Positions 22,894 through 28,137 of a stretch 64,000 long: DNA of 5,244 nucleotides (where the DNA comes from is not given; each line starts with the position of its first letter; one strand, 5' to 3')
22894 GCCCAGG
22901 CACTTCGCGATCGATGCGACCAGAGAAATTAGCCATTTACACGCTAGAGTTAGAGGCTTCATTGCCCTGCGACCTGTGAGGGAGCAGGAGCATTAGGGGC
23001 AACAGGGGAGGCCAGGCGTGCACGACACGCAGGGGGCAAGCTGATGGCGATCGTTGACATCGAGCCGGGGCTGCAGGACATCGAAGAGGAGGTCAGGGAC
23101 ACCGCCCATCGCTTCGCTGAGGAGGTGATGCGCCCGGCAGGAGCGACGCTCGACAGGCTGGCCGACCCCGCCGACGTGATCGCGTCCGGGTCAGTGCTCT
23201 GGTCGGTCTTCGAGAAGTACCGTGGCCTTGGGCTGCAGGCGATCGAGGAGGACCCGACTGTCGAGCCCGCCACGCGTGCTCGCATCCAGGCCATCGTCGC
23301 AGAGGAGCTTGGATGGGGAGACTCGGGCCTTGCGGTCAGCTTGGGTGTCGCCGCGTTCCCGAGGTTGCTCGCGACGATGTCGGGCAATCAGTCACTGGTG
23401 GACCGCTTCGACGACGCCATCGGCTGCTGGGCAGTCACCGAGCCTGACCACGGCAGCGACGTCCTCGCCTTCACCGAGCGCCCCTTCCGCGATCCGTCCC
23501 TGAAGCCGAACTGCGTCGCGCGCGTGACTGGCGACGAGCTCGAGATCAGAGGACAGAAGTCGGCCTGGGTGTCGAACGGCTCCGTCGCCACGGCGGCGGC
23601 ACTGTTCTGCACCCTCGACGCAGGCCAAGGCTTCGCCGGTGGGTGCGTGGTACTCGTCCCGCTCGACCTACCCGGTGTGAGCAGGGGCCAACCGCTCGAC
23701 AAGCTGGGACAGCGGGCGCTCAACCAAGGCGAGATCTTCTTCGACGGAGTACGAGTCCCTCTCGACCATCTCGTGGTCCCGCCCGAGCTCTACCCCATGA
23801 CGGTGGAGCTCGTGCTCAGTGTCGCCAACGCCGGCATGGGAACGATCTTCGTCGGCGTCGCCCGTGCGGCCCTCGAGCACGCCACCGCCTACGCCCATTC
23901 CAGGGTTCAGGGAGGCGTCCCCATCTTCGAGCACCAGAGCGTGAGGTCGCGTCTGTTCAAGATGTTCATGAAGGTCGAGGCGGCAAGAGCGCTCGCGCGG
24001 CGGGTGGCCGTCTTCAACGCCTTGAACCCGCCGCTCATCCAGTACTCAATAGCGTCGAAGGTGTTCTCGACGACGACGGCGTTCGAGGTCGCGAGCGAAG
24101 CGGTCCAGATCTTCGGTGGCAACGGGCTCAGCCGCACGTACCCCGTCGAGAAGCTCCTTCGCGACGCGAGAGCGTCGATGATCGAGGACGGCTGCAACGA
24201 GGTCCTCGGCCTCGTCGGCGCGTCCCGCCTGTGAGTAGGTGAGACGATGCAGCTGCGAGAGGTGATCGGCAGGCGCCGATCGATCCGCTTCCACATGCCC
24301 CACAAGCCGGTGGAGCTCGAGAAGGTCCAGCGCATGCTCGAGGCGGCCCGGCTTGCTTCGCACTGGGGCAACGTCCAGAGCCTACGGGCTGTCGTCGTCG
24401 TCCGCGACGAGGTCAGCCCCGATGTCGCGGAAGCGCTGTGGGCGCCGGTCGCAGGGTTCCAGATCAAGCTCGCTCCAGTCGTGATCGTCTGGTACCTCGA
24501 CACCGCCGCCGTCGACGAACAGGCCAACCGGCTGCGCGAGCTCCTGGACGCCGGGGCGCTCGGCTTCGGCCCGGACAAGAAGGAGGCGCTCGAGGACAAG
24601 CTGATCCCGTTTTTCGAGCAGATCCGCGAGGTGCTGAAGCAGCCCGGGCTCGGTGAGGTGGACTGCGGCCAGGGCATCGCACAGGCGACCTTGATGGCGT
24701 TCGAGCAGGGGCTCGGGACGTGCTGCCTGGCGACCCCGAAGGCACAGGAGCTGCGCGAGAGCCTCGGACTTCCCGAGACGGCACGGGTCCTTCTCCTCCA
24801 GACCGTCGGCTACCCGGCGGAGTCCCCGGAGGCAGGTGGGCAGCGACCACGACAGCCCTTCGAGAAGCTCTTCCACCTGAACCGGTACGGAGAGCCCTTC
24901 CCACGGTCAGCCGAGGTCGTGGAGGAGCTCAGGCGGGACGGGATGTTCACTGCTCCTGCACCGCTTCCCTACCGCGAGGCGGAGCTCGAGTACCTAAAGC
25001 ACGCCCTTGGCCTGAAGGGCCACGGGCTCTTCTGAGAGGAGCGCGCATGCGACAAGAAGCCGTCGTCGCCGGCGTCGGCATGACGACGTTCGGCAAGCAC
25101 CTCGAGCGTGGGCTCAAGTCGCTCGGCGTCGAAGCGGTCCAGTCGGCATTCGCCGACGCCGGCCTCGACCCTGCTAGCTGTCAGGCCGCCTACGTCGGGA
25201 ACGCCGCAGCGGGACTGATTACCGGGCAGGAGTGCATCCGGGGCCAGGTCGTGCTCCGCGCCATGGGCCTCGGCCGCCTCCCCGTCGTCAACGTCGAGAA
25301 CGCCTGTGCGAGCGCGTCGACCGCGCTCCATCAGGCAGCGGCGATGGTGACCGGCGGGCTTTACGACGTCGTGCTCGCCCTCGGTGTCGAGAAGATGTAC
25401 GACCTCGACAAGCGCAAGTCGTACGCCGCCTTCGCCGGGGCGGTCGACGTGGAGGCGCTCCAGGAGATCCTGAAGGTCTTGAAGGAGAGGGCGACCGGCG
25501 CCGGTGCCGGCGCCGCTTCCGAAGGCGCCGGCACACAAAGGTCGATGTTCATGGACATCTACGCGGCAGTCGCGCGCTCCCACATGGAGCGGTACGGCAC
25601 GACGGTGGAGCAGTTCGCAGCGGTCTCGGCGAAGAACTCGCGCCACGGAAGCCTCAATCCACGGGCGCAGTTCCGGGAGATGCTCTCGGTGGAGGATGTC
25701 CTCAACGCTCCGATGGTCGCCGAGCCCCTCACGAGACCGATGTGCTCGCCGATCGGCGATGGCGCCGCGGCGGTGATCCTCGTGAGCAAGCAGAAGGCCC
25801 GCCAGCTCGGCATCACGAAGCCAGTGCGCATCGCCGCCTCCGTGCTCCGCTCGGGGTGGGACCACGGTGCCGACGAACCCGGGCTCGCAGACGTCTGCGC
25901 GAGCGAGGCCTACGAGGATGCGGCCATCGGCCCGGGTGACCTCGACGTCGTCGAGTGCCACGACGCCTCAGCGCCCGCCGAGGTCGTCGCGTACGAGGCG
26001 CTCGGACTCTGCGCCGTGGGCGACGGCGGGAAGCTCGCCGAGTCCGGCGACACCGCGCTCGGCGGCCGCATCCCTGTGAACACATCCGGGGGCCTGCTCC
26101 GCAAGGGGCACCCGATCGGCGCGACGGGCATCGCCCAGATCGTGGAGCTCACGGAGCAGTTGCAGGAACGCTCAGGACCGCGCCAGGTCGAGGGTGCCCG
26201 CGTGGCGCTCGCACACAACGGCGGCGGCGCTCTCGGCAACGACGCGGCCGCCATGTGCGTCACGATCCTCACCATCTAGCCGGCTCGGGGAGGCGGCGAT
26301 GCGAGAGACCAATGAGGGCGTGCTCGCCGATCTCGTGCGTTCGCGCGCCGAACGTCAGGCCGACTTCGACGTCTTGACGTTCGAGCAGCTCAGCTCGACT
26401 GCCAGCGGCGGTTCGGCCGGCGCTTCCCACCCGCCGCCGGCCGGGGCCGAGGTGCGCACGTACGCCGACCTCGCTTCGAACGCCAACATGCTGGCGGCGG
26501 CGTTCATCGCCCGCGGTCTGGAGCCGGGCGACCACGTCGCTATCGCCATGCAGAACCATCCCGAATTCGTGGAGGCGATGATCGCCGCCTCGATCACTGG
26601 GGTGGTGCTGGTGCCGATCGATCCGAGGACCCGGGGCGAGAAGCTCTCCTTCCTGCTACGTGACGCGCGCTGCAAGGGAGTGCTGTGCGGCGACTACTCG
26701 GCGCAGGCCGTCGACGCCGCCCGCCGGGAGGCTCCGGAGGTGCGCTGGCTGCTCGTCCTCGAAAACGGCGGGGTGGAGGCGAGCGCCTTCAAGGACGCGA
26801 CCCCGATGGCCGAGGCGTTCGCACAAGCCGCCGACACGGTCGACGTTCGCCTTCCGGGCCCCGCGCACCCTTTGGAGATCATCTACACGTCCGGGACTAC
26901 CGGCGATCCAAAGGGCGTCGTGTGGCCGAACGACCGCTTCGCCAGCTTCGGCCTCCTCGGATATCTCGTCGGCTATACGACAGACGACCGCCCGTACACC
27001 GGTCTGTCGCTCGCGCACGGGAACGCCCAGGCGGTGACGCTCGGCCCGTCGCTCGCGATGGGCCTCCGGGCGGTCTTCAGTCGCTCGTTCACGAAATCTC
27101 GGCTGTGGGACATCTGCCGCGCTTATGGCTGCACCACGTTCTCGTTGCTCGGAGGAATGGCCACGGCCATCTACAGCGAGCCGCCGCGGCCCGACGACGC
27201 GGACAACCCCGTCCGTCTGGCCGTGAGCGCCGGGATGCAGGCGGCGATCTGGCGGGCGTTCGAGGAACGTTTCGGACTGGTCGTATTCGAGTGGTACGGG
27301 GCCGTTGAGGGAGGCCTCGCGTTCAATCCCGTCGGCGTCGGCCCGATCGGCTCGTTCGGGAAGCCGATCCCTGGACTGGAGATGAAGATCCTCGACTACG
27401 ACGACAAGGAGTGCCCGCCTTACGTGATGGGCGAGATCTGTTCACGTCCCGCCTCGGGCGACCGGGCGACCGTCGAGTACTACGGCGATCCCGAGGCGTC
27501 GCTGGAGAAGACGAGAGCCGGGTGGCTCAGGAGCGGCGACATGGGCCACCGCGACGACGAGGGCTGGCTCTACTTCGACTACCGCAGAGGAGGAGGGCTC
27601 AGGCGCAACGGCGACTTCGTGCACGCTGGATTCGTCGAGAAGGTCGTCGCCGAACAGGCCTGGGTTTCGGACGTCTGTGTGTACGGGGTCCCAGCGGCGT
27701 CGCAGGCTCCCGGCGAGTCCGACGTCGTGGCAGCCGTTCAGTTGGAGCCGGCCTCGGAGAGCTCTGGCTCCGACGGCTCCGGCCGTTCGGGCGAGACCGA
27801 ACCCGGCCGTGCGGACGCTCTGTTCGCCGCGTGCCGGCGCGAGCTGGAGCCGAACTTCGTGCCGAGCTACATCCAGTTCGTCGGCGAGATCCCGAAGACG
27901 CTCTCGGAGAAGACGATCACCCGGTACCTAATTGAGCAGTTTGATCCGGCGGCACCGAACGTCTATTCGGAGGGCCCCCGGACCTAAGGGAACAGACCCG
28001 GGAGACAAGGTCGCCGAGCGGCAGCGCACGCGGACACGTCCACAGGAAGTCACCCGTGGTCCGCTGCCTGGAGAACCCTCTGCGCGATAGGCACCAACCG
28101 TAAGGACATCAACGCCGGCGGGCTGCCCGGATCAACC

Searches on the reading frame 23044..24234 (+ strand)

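Call 27: search_protein_families(library=pfam, proteins=[window:23044-24234:+], max_evalue=0.001)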
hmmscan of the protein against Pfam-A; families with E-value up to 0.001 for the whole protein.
window:23044-24234:+ (396 aa): 4 families
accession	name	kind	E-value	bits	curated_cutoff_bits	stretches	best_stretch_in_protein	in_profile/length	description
PF00441.29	Acyl-CoA_dh_1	-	3.3e-31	108.9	22.4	1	265-395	18-148/150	Acyl-CoA dehydrogenase, C-terminal domain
PF08028.16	Acyl-CoA_dh_2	-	9.6e-16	58.7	22.7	1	265-377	3-125/134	Acyl-CoA dehydrogenase, C-terminal domain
PF02770.24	Acyl-CoA_dh_M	-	6e-15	55.6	33.3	1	128-236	1-97/97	Acyl-CoA dehydrogenase, middle domain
PF02771.21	Acyl-CoA_dh_N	-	0.00081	20.2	22.9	0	14-103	4-85/113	Acyl-CoA dehydrogenase, N-terminal domain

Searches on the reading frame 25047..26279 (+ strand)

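Call 27: search_protein_families(library=pfam, proteins=[window:25047-26279:+], max_evalue=0.001)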
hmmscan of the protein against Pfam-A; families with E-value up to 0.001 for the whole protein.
window:25047-26279:+ (410 aa): 6 families
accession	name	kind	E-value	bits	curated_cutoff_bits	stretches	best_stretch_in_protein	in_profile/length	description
PF22691.2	Thiolase_C_1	-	7.7e-37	126.7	28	1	283-401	22-139/144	Thiolase C-terminal domain-like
PF00108.29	Thiolase_N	-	4.6e-18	66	26.4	1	6-248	2-259/260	Thiolase, N-terminal domain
PF02803.24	Thiolase_C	-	2.5e-07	30.8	27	1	286-381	29-106/123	Thiolase, C-terminal domain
PF08545.16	ACP_syn_III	-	1.4e-06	28.6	24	1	83-127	3-50/80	3-Oxoacyl-[acyl-carrier-protein (ACP)] synthase III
PF00109.32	ketoacyl-synt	-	2.9e-05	24.2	20.8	1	79-128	166-215/252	Beta-ketoacyl synthase, N-terminal domain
PF02801.28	Ketoacyl-synt_C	-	7.2e-05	23.2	20.8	0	283-380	29-115/119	Beta-ketoacyl synthase, C-terminal domain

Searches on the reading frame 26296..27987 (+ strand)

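Call 27: search_protein_families(library=pfam, proteins=[window:26296-27987:+], max_evalue=0.001)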
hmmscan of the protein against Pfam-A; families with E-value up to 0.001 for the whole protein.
window:26296-27987:+ (563 aa): 2 families
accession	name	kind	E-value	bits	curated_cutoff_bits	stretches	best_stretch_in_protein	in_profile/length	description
PF00501.34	AMP-binding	-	9e-59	199.6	29.9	1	54-384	22-375/384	AMP-binding enzyme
PF13193.12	AMP-binding_C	-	1.8e-07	32.4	24.5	1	447-539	2-76/76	AMP-binding enzyme C-terminal domain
